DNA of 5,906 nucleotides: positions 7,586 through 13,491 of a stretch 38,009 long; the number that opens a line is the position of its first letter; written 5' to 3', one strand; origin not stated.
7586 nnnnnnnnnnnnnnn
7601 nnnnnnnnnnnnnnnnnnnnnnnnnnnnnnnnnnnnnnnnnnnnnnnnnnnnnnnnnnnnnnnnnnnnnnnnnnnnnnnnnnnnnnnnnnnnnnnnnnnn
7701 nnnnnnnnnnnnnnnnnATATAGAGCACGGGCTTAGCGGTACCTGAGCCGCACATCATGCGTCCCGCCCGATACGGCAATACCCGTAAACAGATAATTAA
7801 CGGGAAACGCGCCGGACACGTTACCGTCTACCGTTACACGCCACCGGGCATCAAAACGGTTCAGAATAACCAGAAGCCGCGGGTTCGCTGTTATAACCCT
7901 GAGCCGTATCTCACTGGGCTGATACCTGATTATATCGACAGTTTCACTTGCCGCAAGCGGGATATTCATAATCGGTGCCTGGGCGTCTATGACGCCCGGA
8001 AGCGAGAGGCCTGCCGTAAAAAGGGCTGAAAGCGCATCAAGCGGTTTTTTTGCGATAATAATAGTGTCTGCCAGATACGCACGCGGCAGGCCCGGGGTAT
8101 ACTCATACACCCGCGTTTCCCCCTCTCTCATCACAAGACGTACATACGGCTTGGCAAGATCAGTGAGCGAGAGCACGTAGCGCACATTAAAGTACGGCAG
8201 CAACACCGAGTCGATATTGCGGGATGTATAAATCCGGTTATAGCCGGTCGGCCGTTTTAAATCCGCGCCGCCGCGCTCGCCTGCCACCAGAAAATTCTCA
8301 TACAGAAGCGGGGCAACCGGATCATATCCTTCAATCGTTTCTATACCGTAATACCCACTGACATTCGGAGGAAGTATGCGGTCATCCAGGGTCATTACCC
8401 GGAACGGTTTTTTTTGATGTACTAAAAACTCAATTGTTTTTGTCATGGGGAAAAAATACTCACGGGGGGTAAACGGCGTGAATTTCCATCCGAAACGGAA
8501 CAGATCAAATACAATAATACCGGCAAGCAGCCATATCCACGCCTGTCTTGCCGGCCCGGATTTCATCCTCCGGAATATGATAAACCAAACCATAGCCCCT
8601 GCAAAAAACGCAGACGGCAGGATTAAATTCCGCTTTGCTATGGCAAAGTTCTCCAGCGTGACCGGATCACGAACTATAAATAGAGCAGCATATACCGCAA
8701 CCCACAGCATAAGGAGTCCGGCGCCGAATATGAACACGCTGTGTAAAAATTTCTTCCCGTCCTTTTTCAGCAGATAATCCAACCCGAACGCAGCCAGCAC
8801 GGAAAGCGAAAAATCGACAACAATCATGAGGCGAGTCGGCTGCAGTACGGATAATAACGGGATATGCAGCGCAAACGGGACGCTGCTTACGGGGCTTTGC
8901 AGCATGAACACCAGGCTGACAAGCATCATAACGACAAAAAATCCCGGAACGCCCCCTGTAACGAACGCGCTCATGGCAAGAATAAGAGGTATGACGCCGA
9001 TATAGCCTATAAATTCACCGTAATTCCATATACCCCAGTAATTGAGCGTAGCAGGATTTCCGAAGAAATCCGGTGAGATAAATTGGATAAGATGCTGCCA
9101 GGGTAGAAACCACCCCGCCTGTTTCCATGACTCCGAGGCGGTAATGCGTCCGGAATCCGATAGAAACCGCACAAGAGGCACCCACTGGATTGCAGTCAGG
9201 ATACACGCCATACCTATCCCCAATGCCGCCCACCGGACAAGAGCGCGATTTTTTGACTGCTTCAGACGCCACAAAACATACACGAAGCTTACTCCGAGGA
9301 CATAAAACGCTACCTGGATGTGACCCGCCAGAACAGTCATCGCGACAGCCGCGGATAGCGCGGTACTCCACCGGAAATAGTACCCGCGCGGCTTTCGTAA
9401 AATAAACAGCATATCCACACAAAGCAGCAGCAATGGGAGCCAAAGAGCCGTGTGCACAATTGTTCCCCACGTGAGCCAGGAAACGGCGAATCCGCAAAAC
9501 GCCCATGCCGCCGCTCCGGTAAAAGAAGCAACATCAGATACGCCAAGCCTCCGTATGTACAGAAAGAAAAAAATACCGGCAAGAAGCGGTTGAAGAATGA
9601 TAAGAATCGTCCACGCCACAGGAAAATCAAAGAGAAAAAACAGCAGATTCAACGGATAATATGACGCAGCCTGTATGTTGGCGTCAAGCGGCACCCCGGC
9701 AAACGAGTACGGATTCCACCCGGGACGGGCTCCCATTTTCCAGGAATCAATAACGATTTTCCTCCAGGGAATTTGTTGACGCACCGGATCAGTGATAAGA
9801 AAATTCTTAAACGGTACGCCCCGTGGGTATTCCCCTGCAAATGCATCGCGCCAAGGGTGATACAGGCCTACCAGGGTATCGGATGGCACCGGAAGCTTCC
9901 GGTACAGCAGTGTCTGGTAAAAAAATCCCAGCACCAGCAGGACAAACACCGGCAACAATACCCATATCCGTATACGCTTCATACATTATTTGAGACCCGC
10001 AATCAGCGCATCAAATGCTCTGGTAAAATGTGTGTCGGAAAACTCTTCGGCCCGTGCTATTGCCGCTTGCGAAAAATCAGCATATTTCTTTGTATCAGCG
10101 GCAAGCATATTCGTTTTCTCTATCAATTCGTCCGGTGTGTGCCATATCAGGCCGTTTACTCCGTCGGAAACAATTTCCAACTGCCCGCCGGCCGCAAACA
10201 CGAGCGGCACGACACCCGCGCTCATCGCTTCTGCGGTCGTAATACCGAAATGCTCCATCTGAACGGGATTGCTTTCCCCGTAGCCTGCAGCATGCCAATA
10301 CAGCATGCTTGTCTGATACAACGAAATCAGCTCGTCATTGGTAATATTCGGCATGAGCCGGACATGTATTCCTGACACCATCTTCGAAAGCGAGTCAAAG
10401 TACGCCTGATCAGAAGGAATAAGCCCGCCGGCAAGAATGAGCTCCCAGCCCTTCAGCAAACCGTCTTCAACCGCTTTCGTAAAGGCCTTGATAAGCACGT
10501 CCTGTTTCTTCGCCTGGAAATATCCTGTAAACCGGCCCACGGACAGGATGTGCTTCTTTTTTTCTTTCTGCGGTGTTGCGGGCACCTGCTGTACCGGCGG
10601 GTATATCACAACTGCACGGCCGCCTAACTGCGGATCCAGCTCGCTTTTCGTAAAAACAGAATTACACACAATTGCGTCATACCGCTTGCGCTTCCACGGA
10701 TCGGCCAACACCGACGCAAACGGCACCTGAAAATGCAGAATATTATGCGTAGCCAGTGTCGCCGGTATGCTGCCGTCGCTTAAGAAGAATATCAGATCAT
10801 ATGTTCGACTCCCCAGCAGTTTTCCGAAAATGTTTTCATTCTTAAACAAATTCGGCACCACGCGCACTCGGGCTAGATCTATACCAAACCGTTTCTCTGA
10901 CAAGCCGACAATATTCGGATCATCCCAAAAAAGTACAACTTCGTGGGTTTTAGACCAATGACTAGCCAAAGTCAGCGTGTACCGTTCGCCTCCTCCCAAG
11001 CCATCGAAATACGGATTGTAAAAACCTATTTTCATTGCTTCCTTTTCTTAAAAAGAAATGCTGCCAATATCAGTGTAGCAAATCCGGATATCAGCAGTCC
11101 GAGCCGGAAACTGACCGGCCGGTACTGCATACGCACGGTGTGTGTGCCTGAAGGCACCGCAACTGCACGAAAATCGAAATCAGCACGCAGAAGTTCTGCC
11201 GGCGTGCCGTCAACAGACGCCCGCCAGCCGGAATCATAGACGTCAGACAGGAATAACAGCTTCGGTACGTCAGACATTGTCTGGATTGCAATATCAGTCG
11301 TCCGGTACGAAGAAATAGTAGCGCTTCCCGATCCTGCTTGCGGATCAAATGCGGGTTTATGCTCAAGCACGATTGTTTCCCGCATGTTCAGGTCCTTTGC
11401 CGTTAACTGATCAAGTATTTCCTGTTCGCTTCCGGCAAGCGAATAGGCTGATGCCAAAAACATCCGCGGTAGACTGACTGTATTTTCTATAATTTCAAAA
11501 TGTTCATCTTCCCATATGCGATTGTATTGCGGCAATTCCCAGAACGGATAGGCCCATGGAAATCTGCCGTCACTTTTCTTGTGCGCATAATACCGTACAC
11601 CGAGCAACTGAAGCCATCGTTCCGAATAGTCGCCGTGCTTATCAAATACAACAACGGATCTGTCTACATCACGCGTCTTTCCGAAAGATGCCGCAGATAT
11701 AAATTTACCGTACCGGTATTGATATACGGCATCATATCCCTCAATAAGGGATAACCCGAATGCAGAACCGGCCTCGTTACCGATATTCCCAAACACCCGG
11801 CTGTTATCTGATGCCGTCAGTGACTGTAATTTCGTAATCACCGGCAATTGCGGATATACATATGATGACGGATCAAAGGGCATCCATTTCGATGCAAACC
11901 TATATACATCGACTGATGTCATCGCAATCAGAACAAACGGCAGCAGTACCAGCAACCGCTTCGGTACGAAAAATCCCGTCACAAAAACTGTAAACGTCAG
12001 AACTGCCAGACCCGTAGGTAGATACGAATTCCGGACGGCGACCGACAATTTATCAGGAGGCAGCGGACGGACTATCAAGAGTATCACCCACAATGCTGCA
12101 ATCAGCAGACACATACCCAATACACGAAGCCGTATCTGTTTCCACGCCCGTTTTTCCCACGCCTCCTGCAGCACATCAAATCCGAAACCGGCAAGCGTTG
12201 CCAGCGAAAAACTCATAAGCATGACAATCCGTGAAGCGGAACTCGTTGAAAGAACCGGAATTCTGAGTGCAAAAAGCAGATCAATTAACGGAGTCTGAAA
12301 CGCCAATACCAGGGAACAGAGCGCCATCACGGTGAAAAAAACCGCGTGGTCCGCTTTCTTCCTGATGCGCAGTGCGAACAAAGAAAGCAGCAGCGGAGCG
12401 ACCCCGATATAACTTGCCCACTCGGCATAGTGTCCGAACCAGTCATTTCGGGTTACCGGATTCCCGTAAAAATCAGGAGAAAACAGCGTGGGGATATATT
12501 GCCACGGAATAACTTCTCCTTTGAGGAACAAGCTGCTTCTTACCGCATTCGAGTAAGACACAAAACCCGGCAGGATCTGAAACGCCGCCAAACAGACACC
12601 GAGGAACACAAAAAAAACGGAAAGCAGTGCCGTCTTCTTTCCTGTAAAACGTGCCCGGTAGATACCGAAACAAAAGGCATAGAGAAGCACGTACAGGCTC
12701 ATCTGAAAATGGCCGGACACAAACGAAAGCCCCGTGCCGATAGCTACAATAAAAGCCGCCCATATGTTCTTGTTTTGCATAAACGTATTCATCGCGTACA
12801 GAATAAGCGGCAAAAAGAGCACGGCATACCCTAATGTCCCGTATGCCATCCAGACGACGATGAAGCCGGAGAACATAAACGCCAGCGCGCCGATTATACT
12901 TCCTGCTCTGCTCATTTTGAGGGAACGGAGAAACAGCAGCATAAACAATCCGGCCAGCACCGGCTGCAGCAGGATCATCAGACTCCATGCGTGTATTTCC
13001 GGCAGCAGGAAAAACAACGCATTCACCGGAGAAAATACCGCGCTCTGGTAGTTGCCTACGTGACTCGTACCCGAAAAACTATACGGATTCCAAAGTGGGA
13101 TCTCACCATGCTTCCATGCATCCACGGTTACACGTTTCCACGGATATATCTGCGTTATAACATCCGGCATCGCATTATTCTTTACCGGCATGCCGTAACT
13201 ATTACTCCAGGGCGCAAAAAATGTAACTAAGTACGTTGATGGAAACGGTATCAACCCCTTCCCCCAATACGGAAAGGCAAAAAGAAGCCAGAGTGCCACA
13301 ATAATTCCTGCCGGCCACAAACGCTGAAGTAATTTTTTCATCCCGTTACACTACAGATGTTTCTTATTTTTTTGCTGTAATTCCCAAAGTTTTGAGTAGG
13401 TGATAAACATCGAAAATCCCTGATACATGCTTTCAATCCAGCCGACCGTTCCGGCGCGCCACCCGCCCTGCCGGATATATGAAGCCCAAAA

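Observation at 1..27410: Eleven GT-C-type membrane glycosyltransferase candidates occupy about 46% of the window, with no recognisable priming, polymerising or export machinery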

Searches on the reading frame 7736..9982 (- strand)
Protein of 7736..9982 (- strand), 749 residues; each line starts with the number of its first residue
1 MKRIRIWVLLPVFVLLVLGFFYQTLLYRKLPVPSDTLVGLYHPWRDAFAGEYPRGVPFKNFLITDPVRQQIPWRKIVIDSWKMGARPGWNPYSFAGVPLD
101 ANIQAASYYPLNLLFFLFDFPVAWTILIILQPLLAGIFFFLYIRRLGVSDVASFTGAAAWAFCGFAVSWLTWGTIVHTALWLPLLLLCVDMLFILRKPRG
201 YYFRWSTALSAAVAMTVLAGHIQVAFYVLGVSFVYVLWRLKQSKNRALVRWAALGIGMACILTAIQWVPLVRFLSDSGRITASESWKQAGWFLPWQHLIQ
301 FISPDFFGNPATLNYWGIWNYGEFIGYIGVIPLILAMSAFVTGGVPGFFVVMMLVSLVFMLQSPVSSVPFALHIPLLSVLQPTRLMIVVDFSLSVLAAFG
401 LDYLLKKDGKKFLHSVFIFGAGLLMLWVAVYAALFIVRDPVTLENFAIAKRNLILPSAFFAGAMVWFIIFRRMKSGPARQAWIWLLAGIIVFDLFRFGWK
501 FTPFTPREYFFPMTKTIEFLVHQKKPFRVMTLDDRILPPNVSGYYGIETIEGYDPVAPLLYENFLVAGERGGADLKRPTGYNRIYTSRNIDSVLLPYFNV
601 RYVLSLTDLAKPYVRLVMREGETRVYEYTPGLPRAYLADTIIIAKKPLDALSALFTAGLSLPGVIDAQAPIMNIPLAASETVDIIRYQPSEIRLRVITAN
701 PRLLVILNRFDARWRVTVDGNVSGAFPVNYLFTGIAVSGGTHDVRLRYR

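Call 4: search_protein_families(library=pfam, proteins=[window:7736-9982:-], max_evalue=0.01)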
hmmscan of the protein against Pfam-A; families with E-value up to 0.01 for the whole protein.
window:7736-9982:- (749 aa): 1 family
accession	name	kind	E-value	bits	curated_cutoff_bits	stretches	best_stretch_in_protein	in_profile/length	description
PF09586.16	YfhO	-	3.8e-13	49.2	28.5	1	105-497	67-441/835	Bacterial membrane protein YfhO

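Call 7: search_protein_families(library=ncbifam, proteins=[window:7736-9982:-], max_evalue=0.1)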
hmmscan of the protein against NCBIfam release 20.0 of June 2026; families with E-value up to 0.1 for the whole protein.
window:7736-9982:- (749 aa): 0 families

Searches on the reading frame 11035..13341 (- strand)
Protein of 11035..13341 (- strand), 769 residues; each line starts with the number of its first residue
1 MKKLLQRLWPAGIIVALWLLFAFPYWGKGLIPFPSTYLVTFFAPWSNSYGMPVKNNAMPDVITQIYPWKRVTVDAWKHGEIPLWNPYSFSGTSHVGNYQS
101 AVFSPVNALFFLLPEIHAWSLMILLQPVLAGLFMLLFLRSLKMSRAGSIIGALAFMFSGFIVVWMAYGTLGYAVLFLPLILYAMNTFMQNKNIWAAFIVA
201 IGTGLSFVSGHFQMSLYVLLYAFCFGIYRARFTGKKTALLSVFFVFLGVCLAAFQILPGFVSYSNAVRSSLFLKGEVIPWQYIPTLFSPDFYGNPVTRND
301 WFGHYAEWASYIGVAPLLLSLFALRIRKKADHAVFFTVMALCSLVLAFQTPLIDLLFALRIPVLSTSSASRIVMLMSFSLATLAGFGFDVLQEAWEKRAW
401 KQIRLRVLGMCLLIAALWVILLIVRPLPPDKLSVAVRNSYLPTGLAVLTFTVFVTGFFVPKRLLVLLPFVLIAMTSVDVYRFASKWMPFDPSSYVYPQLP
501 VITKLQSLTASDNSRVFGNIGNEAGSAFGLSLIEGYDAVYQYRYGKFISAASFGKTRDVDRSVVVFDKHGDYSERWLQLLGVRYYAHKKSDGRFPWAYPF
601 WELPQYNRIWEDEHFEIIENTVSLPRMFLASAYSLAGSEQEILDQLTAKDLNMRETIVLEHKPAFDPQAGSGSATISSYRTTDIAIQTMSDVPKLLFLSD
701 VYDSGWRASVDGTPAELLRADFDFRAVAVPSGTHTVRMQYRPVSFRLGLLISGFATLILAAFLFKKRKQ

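Call 4: search_protein_families(library=pfam, proteins=[window:11035-13341:-], max_evalue=0.01)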
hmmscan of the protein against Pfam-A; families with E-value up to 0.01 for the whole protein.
window:11035-13341:- (769 aa): 1 family
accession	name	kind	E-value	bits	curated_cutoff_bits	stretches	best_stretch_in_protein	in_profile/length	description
PF09586.16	YfhO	-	6.9e-32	111.2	28.5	2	102-674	72-630/835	Bacterial membrane protein YfhO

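Call 7: search_protein_families(library=ncbifam, proteins=[window:11035-13341:-], max_evalue=0.1)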
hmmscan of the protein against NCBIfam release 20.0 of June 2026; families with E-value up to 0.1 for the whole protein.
window:11035-13341:- (769 aa): 2 families
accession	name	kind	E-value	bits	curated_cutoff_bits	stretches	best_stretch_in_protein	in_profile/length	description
NF047590.1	GlcsyltransPgfM2Strep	equivalog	1.1e-11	43.7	1500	2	694-768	808-882/884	glycosyltransferase PgfM2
NF047589.1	GlcsyltransPgfM1Strep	equivalog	5.7e-06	24.6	1400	1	688-763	876-951/955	glycosyltransferase PgfM1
